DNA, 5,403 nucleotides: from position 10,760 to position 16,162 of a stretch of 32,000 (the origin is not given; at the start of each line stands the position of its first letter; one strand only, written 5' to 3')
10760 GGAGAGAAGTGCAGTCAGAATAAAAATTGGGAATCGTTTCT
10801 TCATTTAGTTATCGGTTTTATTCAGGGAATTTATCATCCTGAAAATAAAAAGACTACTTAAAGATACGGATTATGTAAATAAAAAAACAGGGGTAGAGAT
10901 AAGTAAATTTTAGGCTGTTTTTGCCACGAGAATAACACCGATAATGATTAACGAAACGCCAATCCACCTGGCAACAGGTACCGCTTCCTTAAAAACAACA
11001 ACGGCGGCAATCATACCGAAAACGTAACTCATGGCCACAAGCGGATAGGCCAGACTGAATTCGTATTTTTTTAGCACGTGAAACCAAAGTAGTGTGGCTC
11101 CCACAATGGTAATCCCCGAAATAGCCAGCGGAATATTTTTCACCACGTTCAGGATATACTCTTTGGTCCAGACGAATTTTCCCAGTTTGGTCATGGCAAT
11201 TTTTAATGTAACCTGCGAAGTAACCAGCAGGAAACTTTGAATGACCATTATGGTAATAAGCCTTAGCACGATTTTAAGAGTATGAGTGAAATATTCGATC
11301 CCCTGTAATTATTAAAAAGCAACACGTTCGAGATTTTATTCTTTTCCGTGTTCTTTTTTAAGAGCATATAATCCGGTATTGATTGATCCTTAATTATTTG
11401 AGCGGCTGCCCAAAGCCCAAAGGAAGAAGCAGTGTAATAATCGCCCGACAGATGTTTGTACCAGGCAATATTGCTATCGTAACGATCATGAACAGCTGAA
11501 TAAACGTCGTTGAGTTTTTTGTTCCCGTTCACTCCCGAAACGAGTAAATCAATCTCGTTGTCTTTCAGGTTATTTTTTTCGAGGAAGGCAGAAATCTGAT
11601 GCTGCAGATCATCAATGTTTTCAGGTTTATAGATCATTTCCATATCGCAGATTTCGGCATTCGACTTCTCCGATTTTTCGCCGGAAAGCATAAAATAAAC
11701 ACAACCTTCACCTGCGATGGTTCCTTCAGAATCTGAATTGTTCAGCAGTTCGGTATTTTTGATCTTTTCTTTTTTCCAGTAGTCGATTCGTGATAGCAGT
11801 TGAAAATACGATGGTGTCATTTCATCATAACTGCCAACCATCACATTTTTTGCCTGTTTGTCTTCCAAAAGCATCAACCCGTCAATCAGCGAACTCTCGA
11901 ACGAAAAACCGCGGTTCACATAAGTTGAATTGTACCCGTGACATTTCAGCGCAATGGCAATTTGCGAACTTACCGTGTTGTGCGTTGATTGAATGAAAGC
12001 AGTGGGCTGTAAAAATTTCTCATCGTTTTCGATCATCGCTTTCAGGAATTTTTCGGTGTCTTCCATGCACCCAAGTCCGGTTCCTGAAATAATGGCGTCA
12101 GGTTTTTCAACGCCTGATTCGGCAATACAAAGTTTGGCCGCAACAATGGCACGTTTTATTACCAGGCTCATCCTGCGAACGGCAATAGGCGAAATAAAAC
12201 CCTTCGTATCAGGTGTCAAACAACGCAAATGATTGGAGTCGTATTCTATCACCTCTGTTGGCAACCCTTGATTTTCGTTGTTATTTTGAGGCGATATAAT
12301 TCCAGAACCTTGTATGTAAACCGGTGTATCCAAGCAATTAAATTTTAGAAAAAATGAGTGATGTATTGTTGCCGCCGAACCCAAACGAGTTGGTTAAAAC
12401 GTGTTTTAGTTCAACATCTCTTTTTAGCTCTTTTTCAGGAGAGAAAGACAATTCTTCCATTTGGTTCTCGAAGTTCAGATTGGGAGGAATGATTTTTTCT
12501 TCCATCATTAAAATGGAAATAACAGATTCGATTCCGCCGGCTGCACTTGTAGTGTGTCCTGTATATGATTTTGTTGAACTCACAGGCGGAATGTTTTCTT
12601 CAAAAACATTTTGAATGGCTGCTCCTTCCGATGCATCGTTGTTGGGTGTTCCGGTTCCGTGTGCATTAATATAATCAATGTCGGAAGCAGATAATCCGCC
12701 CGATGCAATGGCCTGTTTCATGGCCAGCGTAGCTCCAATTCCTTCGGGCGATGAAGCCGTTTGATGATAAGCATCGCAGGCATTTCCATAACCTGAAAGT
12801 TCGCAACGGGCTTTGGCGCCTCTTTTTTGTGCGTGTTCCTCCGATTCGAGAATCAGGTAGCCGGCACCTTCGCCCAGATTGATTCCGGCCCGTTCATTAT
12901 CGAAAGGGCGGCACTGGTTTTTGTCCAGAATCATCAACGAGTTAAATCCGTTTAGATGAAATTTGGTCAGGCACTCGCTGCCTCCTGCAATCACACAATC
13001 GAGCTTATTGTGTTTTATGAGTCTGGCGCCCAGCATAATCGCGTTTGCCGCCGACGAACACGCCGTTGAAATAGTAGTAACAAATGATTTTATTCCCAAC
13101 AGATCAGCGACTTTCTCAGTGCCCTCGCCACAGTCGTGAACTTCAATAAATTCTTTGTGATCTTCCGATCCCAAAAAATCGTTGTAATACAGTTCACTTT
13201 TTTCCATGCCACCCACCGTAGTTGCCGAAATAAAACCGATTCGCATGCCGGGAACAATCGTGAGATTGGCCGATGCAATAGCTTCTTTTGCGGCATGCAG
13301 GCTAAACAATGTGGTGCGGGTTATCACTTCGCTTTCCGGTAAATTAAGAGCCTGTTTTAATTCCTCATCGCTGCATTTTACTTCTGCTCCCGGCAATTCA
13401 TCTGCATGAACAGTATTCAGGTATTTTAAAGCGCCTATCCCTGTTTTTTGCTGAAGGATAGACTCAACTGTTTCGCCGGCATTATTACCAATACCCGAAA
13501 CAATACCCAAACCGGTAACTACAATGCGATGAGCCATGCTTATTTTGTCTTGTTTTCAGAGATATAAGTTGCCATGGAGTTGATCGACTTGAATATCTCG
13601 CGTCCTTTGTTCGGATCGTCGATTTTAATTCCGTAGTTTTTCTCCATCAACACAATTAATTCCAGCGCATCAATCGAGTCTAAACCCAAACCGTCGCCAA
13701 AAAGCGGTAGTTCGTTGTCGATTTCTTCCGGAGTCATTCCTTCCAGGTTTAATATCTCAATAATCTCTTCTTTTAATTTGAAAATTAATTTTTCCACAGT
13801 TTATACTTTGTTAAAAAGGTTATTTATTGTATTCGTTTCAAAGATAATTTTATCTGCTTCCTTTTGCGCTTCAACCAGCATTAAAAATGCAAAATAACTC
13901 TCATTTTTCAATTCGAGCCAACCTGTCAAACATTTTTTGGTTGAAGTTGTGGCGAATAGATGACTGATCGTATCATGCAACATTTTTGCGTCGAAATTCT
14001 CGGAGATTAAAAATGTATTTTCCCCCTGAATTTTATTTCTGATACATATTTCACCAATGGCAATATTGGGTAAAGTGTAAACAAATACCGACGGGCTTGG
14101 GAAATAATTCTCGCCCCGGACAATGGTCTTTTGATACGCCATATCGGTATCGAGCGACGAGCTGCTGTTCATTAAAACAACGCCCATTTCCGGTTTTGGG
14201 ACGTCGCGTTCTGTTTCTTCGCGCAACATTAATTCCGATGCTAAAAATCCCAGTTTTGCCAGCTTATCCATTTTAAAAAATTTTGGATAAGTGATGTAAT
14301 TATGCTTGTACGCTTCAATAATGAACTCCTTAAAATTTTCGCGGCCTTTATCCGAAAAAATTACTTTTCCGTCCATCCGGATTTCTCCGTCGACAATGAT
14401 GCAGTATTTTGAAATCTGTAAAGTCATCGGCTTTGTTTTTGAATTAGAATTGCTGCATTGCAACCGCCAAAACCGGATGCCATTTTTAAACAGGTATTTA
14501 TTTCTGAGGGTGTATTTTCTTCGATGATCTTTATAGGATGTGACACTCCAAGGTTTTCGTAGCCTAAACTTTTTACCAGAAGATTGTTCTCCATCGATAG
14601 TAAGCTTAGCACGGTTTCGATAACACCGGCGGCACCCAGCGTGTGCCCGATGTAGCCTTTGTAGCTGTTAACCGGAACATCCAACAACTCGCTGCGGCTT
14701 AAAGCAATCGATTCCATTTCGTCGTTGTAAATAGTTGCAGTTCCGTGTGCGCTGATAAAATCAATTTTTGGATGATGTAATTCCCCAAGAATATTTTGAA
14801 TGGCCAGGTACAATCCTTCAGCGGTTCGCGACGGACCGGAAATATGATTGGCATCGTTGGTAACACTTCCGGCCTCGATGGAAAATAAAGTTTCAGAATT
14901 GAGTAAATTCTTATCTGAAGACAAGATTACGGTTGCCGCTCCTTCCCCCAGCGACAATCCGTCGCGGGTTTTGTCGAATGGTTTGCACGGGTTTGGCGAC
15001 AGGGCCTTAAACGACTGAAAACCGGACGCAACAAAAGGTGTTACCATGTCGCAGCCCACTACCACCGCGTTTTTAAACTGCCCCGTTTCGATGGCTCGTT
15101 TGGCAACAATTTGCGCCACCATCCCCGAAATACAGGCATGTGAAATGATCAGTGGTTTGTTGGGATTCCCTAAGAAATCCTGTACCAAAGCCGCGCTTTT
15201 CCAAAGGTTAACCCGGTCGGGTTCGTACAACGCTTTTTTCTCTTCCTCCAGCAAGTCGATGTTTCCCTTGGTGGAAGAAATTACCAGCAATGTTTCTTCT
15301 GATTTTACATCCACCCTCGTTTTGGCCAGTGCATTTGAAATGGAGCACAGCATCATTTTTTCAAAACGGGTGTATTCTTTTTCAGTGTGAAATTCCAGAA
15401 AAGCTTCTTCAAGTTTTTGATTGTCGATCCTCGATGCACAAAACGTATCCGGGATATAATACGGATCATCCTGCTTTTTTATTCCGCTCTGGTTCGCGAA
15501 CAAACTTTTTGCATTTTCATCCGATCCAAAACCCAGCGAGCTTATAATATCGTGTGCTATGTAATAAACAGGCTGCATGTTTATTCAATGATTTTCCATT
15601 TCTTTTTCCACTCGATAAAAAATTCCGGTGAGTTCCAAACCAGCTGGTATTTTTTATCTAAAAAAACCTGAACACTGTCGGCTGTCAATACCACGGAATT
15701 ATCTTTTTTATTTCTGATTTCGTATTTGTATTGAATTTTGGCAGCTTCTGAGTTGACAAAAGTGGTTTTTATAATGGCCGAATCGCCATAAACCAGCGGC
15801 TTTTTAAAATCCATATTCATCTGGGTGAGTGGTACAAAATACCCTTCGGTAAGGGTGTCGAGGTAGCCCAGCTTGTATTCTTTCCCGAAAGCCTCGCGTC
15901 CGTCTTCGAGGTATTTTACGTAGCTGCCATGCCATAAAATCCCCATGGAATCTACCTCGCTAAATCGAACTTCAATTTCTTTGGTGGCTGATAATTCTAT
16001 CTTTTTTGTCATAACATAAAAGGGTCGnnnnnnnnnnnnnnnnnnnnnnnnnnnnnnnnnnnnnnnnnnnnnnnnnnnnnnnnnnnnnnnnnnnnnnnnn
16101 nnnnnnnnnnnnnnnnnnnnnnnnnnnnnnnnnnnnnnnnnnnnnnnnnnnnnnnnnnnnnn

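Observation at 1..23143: Two-arm flexirubin/aryl-polyene-type locus with a non-canonical accessory gene set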

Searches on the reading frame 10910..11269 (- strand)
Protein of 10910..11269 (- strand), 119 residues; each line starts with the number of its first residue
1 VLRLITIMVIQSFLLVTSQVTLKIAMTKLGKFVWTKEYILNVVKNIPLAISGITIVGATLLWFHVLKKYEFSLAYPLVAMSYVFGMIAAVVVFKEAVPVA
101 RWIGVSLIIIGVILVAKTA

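Call 4: search_protein_families(library=pfam, proteins=[window:10910-11269:-], max_evalue=0.01)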
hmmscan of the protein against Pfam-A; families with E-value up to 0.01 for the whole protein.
window:10910-11269:- (119 aa): 2 families
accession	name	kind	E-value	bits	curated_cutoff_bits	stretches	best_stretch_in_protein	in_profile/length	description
PF00892.27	EamA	-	5.3e-08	33.7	28.2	1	32-115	48-133/135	EamA-like transporter family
PF10639.15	TMEM234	-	0.00035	21.1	30.1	1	42-115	38-112/113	Putative transmembrane family 234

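Call 7: search_protein_families(library=ncbifam, proteins=[window:10910-11269:-], max_evalue=0.001)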
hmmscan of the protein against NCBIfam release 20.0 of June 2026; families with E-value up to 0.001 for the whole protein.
window:10910-11269:- (119 aa): 3 families
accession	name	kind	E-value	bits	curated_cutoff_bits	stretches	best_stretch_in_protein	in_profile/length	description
NF002816.2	PRK02971.1-2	equivalog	4.3e-13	49.8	99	1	9-117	3-118/120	4-amino-4-deoxy-L-arabinose-phosphoundecaprenol flippase subunit ArnF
NF011625.2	PRK15051.1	equivalog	1e-12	48.3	92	1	7-117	5-109/111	4-amino-4-deoxy-L-arabinose-phosphoundecaprenol flippase subunit ArnE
TIGR03340.1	phn_DUF6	hypoth_equivalog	3.2e-05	23.7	288.15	1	28-118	49-136/281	phosphonate utilization associated putative membrane protein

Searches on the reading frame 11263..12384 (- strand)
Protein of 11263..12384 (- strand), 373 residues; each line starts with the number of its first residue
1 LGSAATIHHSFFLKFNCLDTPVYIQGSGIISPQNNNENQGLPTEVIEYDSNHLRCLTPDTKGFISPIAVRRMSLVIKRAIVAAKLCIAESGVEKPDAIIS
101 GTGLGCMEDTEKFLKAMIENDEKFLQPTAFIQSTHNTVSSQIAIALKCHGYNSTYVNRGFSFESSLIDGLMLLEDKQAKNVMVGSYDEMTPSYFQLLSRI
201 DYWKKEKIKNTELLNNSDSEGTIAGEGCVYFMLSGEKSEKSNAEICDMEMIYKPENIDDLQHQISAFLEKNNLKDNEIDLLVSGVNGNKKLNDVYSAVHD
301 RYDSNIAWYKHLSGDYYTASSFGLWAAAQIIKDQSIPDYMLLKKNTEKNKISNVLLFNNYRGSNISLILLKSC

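Call 4: search_protein_families(library=pfam, proteins=[window:11263-12384:-], max_evalue=0.01)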
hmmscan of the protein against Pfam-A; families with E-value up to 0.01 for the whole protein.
window:11263-12384:- (373 aa): 2 families
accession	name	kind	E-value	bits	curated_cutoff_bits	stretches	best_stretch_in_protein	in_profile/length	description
PF13723.12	Ketoacyl-synt_2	-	1.7e-09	38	25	1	61-196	19-148/223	Beta-ketoacyl synthase, N-terminal domain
PF00109.32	ketoacyl-synt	-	1.5e-05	25.2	20.8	1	64-235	78-248/252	Beta-ketoacyl synthase, N-terminal domain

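Call 7: search_protein_families(library=ncbifam, proteins=[window:11263-12384:-], max_evalue=0.001)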
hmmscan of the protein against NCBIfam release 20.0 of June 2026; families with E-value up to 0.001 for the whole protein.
window:11263-12384:- (373 aa): 3 families
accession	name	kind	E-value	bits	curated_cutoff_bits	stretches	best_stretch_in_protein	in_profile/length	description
TIGR03150.1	fabF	equivalog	6.3e-10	38.3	493.75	1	59-188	55-190/407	beta-ketoacyl-ACP synthase II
NF005589.0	PRK07314.1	subfamily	6.5e-07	28.5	387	1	61-184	60-189/413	beta-ketoacyl-ACP synthase II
NF005084.0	PRK06519.1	equivalog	0.0003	20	320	1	108-332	126-354/397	beta-ketoacyl-ACP synthase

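Call 68: search_solved_structures(query=window:11263-12384:-, max_evalue=0.01)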
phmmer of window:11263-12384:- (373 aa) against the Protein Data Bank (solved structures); distinct sequences matched with E-value up to 0.01: 1.
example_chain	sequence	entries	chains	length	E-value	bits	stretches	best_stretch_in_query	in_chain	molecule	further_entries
1j3n_A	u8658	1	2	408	0.00011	24.6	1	62-244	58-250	3-oxoacyl-(acyl-carrier protein) synthase II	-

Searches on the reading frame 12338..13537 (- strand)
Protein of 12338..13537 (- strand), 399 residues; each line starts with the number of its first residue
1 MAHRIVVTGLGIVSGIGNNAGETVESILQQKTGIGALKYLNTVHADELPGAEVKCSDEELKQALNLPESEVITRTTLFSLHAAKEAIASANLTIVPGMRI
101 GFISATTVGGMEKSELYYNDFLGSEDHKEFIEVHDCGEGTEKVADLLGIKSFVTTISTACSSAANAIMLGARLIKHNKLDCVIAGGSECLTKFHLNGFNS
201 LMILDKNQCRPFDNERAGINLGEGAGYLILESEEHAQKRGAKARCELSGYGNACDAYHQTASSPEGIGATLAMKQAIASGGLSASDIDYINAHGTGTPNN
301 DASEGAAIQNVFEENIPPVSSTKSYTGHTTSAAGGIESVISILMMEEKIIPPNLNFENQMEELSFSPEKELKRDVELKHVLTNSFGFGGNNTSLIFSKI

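Call 4: search_protein_families(library=pfam, proteins=[window:12338-13537:-], max_evalue=0.01)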
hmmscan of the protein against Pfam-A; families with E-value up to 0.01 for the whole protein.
window:12338-13537:- (399 aa): 3 families
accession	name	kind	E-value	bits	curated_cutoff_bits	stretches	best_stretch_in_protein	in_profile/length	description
PF02801.28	Ketoacyl-synt_C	-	3e-33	114.8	20.8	1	245-357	2-119/119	Beta-ketoacyl synthase, C-terminal domain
PF00109.32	ketoacyl-synt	-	8e-28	98.1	20.8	1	3-236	2-252/252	Beta-ketoacyl synthase, N-terminal domain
PF00108.29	Thiolase_N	-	1.7e-06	28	26.4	1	147-192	70-117/260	Thiolase, N-terminal domain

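Call 7: search_protein_families(library=ncbifam, proteins=[window:12338-13537:-], max_evalue=0.001)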
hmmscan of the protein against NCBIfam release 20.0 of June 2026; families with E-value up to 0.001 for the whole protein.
window:12338-13537:- (399 aa): 36 families (the best 25 are shown)
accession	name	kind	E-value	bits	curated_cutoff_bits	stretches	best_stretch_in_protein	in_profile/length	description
TIGR03150.1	fabF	equivalog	2.8e-98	329.3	493.75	1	3-396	1-406/407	beta-ketoacyl-ACP synthase II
NF005589.0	PRK07314.1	subfamily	9.9e-95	317.7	387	1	2-399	3-412/413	beta-ketoacyl-ACP synthase II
NF006618.0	PRK09185.1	subfamily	1.2e-90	304.5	407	1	3-398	3-392/394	beta-ketoacyl-ACP synthase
NF004970.0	PRK06333.1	subfamily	1e-80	271.7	525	1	2-398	3-421/424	beta-ketoacyl-ACP synthase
NF006274.0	PRK08439.1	equivalog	3.9e-72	243.3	621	1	3-399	2-406/406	beta-ketoacyl-ACP synthase II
NF005076.0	PRK06501.1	equivalog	1.9e-69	234.6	629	1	5-397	13-421/425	beta-ketoacyl-ACP synthase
NF004618.0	PRK05952.1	equivalog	3.2e-67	227.1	455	1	4-398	3-382/384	beta-ketoacyl-ACP synthase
NF058662.1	cispenta_AmcF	equivalog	2.1e-65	221.1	325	1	5-397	2-368/369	cispentacin biosynthesis acyltransferase subunit AmcF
NF006587.0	PRK09116.1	equivalog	4.3e-65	220.1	470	1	3-398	2-406/408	beta-ketoacyl-ACP synthase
NF006434.0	PRK08722.1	equivalog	7.2e-62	209.6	759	1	3-399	4-414/414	beta-ketoacyl-ACP synthase II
NF005935.0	PRK07967.1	equivalog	2.1e-61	208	630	1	3-398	2-403/406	beta-ketoacyl-ACP synthase I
NF005490.0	PRK07103.1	equivalog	2.7e-59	201.3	445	1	2-398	3-412/414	polyketide beta-ketoacyl:acyl carrier protein synthase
NF005916.1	PRK07910.1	equivalog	2.8e-58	197.8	560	1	4-398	13-417/418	KasA/KasB family beta-ketoacyl-ACP synthase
NF045894.1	PKS_plus_SDR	equivalog_domain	8.5e-30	103.2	1740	1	142-367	155-387/1515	type I polyketide synthase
NF053555.1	prodigi_MBC_PigJ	equivalog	7e-26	90.7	900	1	136-396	488-756/759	prodigiosin MBC biosynthesis protein PigJ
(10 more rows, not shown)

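Call 66: search_solved_structures(query=window:12338-13537:-, max_evalue=1e-20)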
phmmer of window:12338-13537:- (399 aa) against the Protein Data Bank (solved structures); distinct sequences matched with E-value up to 1e-20: 88 (the best 60 are shown).
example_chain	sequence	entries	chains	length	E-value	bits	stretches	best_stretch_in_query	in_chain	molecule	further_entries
3o04_A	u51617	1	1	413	3.3e-76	259.6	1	3-399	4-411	beta-keto-acyl carrier protein synthase II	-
5sxo_A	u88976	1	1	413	8e-76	258.4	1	3-399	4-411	3-oxoacyl-[acyl-carrier-protein] synthase 2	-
4ls5_A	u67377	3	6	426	2e-71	243.9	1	3-398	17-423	3-oxoacyl-[acyl-carrier-protein] synthase 2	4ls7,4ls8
4ls6_A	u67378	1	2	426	7e-71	242.1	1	3-398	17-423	3-oxoacyl-[acyl-carrier-protein] synthase 2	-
6okg_A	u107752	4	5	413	1.1e-65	225.1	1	3-399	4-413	3-oxoacyl-[acyl-carrier-protein] synthase 2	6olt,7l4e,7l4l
1b3n_A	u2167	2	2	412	1.1e-65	225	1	3-399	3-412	PROTEIN (KETOACYL ACYL CARRIER PROTEIN SYNTHASE 2) | BETA-KETOACYL ACP SYNTHASE II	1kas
2gfw_A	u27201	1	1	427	1.2e-65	224.8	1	3-399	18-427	3-oxoacyl-[acyl-carrier-protein] synthase 2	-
2gfy_A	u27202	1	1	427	9.3e-65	222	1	3-399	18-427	3-oxoacyl-[acyl-carrier-protein] synthase 2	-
3hnz_A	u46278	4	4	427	2.4e-64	220.6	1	3-399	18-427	3-oxoacyl-[acyl-carrier-protein] synthase 2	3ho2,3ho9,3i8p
4r8e_A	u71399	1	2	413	5e-64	219.6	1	3-399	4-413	3-oxoacyl-[acyl-carrier-protein] synthase 2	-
2gfv_A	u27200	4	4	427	5.5e-64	219.4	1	3-399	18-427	3-oxoacyl-[acyl-carrier-protein] synthase 2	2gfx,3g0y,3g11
9lpl_A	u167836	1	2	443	6.2e-64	219.3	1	3-399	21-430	3-oxoacyl-[acyl-carrier-protein] synthase 2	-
1ox0_A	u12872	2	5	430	3.6e-63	216.8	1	3-397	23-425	Beta ketoacyl-acyl carrier protein synthase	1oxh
2rjt_A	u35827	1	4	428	5.2e-63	216.2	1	3-397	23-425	Beta-ketoacyl-ACP synthase II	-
2gqd_A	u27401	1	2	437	2.2e-62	214.2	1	3-398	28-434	3-oxoacyl-[acyl-carrier-protein] synthase 2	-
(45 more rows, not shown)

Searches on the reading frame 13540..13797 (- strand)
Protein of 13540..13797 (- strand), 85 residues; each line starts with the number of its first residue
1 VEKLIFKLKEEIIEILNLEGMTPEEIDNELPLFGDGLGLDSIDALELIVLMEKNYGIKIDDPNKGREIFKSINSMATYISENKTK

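Call 4: search_protein_families(library=pfam, proteins=[window:13540-13797:-], max_evalue=0.01)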
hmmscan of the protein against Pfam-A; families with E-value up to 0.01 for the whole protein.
window:13540-13797:- (85 aa): 1 family
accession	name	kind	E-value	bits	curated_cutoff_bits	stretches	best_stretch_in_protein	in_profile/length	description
PF00550.31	PP-binding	-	3.2e-09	37.4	20.8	1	8-61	3-51/67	Phosphopantetheine attachment site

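Call 7: search_protein_families(library=ncbifam, proteins=[window:13540-13797:-], max_evalue=0.001)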
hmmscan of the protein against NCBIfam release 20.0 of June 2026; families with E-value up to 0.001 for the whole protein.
window:13540-13797:- (85 aa): 15 families
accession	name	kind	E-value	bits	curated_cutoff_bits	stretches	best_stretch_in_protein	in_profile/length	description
NF006617.0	PRK09184.1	subfamily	1.4e-22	79.5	70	1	5-85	15-96/96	phosphopantetheine-binding protein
NF052616.1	ACP_for_OlsHI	equivalog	1.9e-09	37.7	130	1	17-83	16-81/83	ornithine lipid biosynthesis acyl carrier protein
TIGR00517.1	acyl_carrier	equivalog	1e-08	34.9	70.45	1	19-83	16-77/77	acyl carrier protein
NF058660.1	cispen_ACP_AmcB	equivalog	1.1e-08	35.1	80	1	23-82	20-78/80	cispentacin biosynthesis acyl carrier protein AmcB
NF002148.0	PRK00982.1-2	subfamily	1.4e-08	34.5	71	1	4-83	5-78/79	acyl carrier protein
NF002151.0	PRK00982.1-5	equivalog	1e-07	31.9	92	1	5-83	5-77/78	acyl carrier protein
NF002150.0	PRK00982.1-4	subfamily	2.4e-07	30.9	66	1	5-83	6-79/80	acyl carrier protein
NF002149.0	PRK00982.1-3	equivalog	5.3e-07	29.5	106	1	7-82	7-76/78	acyl carrier protein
NF005480.0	PRK07081.1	equivalog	1.1e-06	28.5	72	1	24-81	20-75/83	acyl carrier protein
NF002147.0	PRK00982.1-1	equivalog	1.1e-06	28.4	84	1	11-83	11-81/83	acyl carrier protein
NF003757.0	PRK05350.1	equivalog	1.9e-06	27.9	65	1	19-72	19-66/83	acyl carrier protein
NF005798.0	PRK07639.1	equivalog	3.8e-06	27.3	100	1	12-83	10-82/91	petrobactin biosynthesis protein AsbD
NF003464.0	PRK05087.1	equivalog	2.3e-05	24.3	68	1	8-81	3-76/78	D-alanine--poly(phosphoribitol) ligase subunit DltC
NF040636.1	AcpM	exception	0.0001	22.2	146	1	11-79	12-75/93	meromycolate extension acyl carrier protein AcpM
NF009104.0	PRK12449.1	equivalog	0.00011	22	70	1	34-83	32-79/80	acyl carrier protein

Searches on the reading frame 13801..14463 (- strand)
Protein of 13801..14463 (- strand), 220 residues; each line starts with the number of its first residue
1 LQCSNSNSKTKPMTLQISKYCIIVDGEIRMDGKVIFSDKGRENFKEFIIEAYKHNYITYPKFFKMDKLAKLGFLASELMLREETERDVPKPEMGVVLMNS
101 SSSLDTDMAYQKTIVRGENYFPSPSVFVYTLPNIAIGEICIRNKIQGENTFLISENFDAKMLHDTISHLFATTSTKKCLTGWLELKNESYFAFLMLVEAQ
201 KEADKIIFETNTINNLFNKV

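Call 4: search_protein_families(library=pfam, proteins=[window:13801-14463:-], max_evalue=0.01)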
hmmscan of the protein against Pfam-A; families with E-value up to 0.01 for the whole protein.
window:13801-14463:- (220 aa): 0 families

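Call 7: search_protein_families(library=ncbifam, proteins=[window:13801-14463:-], max_evalue=0.001)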
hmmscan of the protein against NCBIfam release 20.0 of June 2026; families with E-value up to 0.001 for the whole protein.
window:13801-14463:- (220 aa): 0 families

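Call 76: search_protein_families(library=pfam, proteins=[window:13801-14463:-], max_evalue=1)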
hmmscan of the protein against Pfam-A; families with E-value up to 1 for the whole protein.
window:13801-14463:- (220 aa): 0 families

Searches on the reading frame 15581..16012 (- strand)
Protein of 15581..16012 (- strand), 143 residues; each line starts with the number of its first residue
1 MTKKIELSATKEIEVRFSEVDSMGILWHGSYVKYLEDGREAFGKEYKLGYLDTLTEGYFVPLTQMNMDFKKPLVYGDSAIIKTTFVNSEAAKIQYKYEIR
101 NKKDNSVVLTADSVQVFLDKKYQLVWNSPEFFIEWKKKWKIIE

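Call 3: search_protein_families(library=pfam, proteins=[window:15581-16012:-], max_evalue=0.01)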
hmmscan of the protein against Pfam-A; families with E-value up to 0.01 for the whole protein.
window:15581-16012:- (143 aa): 5 families
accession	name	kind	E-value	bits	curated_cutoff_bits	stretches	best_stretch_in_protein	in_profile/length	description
PF13279.12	4HBT_2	-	1.2e-12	48.7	25.5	1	15-135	1-121/122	Thioesterase-like superfamily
PF03061.28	4HBT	-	1.8e-09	38.2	20.6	1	23-106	1-77/79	Thioesterase superfamily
PF20791.3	Acyl-ACP_TE_C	-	0.0015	19.2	21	0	4-106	3-91/101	Acyl-ACP thioesterase C-terminal domain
PF12132.13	DUF3587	-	0.0026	17.7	25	1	61-115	44-98/201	Protein of unknown function (DUF3587)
PF01643.23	Acyl-ACP_TE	-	0.0038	17.4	23.7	1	63-123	59-118/131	Acyl-ACP thioesterase N-terminal domain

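Call 6: search_protein_families(library=ncbifam, proteins=[window:15581-16012:-], max_evalue=0.001)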
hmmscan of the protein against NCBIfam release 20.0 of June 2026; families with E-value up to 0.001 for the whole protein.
window:15581-16012:- (143 aa): 4 families
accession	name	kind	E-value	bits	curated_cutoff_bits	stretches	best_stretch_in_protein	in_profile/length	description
NF047424.1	MenI_Staph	exception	2.4e-18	66.4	225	1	9-141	4-135/148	1,4-dihydroxy-2-naphthoyl-CoA hydrolase MenI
TIGR00051.1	TIGR00051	subfamily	1.2e-16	61.1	68.7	1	14-123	3-111/117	YbgC/FadM family acyl-CoA thioesterase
TIGR02799.1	thio_ybgC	equivalog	2.4e-10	40.8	141.35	1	12-117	4-108/126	tol-pal system-associated acyl-CoA thioesterase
NF008065.0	PRK10800.1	equivalog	6.3e-05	23.1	185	1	13-120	10-116/134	tol-pal system-associated acyl-CoA thioesterase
